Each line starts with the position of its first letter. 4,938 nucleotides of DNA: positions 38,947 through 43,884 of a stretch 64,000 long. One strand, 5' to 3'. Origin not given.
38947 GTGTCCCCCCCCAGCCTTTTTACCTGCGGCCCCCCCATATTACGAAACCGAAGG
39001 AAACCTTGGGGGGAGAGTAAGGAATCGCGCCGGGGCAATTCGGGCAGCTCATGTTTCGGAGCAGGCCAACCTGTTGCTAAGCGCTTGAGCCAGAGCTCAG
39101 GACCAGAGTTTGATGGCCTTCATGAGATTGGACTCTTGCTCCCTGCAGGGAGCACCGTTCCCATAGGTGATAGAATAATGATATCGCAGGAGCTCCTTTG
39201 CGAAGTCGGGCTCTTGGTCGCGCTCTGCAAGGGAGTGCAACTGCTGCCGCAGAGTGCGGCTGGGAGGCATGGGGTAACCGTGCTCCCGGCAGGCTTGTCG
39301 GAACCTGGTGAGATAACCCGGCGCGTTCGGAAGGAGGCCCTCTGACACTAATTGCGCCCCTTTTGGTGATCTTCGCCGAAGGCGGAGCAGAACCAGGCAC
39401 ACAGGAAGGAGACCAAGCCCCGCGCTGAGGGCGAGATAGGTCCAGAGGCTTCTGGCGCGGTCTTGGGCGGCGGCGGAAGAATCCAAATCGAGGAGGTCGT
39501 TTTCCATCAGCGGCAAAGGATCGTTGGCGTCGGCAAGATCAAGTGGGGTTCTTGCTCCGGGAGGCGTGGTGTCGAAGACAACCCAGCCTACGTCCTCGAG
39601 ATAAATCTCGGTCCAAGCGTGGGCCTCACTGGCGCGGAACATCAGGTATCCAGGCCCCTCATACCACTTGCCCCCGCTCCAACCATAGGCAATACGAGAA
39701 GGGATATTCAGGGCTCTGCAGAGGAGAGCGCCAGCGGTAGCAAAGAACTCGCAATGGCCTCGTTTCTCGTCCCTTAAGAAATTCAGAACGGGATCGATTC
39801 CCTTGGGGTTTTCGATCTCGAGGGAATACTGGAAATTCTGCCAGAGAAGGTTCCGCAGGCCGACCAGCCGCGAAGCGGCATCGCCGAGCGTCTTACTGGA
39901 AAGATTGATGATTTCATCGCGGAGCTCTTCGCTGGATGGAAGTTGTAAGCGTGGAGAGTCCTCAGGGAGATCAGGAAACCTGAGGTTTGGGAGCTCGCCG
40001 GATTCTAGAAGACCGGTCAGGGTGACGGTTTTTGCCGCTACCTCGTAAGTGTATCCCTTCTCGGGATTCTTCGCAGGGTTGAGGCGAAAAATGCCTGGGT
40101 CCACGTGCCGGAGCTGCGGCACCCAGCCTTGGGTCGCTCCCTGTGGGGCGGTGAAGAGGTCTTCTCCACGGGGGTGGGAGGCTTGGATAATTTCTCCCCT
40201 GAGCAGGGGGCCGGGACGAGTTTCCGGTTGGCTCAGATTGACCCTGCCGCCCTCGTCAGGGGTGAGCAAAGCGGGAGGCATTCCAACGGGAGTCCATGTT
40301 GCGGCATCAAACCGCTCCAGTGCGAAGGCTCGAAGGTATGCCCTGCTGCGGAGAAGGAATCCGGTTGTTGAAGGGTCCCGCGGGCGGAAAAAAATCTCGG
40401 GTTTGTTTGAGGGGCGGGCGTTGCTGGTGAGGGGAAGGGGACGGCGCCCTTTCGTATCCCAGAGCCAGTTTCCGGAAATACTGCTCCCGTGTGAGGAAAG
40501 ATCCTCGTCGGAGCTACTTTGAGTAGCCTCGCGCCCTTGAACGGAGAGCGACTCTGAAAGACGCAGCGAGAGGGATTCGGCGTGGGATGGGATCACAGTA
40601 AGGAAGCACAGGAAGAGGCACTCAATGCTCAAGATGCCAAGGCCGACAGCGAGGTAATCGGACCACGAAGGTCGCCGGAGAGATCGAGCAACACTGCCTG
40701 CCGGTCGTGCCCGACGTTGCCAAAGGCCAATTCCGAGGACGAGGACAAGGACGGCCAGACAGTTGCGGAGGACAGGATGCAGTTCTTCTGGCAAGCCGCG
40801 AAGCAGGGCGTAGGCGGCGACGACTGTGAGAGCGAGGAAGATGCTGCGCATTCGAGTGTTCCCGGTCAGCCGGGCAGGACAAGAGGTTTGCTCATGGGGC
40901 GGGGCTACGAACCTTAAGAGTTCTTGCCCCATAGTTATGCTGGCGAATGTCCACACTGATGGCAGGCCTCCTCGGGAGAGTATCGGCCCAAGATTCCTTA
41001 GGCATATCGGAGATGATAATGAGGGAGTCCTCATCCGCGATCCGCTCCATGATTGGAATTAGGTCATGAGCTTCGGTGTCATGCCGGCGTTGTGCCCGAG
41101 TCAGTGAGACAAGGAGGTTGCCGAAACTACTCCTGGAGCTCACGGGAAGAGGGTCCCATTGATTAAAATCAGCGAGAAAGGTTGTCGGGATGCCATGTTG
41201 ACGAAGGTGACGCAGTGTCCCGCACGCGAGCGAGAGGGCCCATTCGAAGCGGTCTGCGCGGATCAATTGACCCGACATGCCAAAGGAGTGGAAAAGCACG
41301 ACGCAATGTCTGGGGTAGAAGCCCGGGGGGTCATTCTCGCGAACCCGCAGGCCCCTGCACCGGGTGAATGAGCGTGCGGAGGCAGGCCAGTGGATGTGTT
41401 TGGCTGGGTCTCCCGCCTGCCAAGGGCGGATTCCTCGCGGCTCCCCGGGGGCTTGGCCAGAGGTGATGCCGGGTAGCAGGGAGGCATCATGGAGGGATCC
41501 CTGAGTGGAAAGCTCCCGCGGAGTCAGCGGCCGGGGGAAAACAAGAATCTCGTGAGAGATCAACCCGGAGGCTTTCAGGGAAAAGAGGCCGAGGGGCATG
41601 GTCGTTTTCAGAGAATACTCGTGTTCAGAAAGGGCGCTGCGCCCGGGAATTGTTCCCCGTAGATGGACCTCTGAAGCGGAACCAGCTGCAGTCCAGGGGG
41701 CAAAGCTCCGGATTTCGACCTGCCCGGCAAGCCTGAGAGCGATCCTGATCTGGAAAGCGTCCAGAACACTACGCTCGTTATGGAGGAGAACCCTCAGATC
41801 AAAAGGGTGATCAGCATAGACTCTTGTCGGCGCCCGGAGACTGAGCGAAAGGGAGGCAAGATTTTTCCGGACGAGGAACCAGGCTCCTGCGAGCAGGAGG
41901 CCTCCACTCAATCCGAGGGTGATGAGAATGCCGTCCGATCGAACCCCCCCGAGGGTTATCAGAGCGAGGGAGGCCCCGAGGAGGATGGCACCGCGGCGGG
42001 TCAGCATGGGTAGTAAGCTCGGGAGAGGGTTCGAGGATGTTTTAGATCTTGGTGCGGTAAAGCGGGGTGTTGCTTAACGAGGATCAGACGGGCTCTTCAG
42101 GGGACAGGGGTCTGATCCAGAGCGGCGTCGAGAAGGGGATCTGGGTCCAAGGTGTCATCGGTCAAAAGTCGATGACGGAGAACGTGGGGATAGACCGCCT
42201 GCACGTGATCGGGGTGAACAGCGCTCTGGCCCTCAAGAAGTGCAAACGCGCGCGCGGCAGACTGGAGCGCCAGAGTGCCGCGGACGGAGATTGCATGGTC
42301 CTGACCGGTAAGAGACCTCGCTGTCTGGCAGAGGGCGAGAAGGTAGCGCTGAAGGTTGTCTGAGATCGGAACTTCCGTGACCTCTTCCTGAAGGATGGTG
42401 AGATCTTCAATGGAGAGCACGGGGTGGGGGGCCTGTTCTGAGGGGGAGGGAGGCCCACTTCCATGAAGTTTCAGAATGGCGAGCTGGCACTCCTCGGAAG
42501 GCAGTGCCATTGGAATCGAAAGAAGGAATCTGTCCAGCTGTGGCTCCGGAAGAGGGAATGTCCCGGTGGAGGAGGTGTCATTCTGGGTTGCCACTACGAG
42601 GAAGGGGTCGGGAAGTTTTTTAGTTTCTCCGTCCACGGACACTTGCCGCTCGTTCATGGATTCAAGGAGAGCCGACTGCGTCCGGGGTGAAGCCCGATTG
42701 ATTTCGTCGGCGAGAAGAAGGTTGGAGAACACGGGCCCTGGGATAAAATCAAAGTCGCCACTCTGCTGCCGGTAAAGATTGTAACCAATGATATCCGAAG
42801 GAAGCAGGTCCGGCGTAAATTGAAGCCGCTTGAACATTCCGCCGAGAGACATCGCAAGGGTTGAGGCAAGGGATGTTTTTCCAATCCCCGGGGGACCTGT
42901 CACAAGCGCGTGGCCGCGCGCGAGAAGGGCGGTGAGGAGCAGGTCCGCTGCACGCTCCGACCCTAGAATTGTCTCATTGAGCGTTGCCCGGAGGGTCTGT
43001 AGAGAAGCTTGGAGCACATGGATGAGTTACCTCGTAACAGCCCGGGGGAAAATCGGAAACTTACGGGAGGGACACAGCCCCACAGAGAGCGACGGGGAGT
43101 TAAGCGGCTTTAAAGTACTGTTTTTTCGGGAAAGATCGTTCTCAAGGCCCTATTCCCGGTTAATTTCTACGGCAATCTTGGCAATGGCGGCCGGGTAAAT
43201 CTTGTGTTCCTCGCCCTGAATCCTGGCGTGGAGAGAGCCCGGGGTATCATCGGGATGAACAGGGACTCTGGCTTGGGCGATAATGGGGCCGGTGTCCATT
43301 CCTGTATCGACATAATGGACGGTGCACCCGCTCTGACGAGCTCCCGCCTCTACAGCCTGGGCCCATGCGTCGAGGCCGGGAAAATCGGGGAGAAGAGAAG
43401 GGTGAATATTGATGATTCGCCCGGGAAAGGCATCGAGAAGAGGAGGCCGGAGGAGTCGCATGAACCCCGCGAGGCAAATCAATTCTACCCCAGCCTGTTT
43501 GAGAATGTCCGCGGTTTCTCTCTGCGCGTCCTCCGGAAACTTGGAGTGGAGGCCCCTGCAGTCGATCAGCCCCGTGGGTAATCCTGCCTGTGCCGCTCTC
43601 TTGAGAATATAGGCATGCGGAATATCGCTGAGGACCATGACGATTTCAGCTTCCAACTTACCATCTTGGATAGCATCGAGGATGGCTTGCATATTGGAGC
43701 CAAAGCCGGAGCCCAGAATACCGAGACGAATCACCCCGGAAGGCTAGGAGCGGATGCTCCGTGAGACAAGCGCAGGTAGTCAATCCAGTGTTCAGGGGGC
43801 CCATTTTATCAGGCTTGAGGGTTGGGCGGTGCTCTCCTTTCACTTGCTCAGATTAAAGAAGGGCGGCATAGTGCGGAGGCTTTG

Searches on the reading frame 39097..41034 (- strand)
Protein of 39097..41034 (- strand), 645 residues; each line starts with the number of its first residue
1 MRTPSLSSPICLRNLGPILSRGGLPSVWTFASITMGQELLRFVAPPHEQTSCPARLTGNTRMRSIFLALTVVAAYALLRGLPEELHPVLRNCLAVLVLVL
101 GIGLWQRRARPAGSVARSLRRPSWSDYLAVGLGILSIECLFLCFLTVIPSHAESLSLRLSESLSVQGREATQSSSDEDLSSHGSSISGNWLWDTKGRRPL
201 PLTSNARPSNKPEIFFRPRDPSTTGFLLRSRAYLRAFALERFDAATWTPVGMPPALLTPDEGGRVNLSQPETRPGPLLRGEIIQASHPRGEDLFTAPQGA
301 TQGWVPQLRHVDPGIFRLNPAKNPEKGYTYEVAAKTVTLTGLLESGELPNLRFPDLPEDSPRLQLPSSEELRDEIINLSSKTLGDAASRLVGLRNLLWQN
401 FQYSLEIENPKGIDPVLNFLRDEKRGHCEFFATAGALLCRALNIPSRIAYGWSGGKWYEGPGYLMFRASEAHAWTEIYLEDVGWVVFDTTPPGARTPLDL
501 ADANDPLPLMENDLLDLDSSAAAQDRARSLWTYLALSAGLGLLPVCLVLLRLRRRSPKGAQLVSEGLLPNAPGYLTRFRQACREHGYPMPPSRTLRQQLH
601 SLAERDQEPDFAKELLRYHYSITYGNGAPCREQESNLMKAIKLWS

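Call 41: search_protein_families(library=pfam, proteins=[window:39097-41034:-], max_evalue=0.00001)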
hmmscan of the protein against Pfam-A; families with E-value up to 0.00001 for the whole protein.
window:39097-41034:- (645 aa): 1 family
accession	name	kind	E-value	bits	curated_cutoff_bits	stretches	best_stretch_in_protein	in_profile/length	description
PF01841.26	Transglut_core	-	5.5e-19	68.9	23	1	388-488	16-107/108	Transglutaminase-like superfamily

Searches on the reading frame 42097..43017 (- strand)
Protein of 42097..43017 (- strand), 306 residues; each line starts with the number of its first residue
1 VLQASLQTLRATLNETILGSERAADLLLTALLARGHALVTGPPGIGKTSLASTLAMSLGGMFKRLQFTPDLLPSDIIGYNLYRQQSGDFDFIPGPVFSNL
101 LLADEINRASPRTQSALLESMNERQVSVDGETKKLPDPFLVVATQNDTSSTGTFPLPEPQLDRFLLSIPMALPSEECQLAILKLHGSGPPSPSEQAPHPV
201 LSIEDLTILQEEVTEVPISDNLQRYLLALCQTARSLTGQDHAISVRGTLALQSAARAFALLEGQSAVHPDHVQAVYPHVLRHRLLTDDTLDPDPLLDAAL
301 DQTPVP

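Call 41: search_protein_families(library=pfam, proteins=[window:42097-43017:-], max_evalue=0.00001)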
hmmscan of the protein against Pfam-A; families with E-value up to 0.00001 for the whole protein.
window:42097-43017:- (306 aa): 5 families
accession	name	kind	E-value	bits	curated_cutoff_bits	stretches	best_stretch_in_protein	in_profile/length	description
PF07726.17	AAA_3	-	1.4e-56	190.4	27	1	36-166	1-131/131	ATPase family associated with various cellular activities (AAA)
PF07728.20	AAA_5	-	6.8e-13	49.2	22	1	37-164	2-139/139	AAA domain (dynein-related subfamily)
PF17863.7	AAA_lid_2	-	1.4e-12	47.6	22.7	1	241-286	11-56/74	AAA lid domain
PF20030.5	bpMoxR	-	1.6e-11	44.1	27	1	6-170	3-166/205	MoxR domain in the MoxR-vWA-beta-propeller ternary systems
PF00004.35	AAA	-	5.3e-06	27.3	21.2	0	38-147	2-110/131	ATPase family associated with various cellular activities (AAA)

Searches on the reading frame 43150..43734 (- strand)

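Call 41: search_protein_families(library=pfam, proteins=[window:43150-43734:-], max_evalue=0.00001)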
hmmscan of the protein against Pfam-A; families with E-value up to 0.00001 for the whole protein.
window:43150-43734:- (194 aa): 1 family
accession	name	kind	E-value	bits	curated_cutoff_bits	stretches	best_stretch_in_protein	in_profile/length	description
PF00551.24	Formyl_trans_N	-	7e-55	186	26.1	1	5-184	4-181/181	Formyl transferase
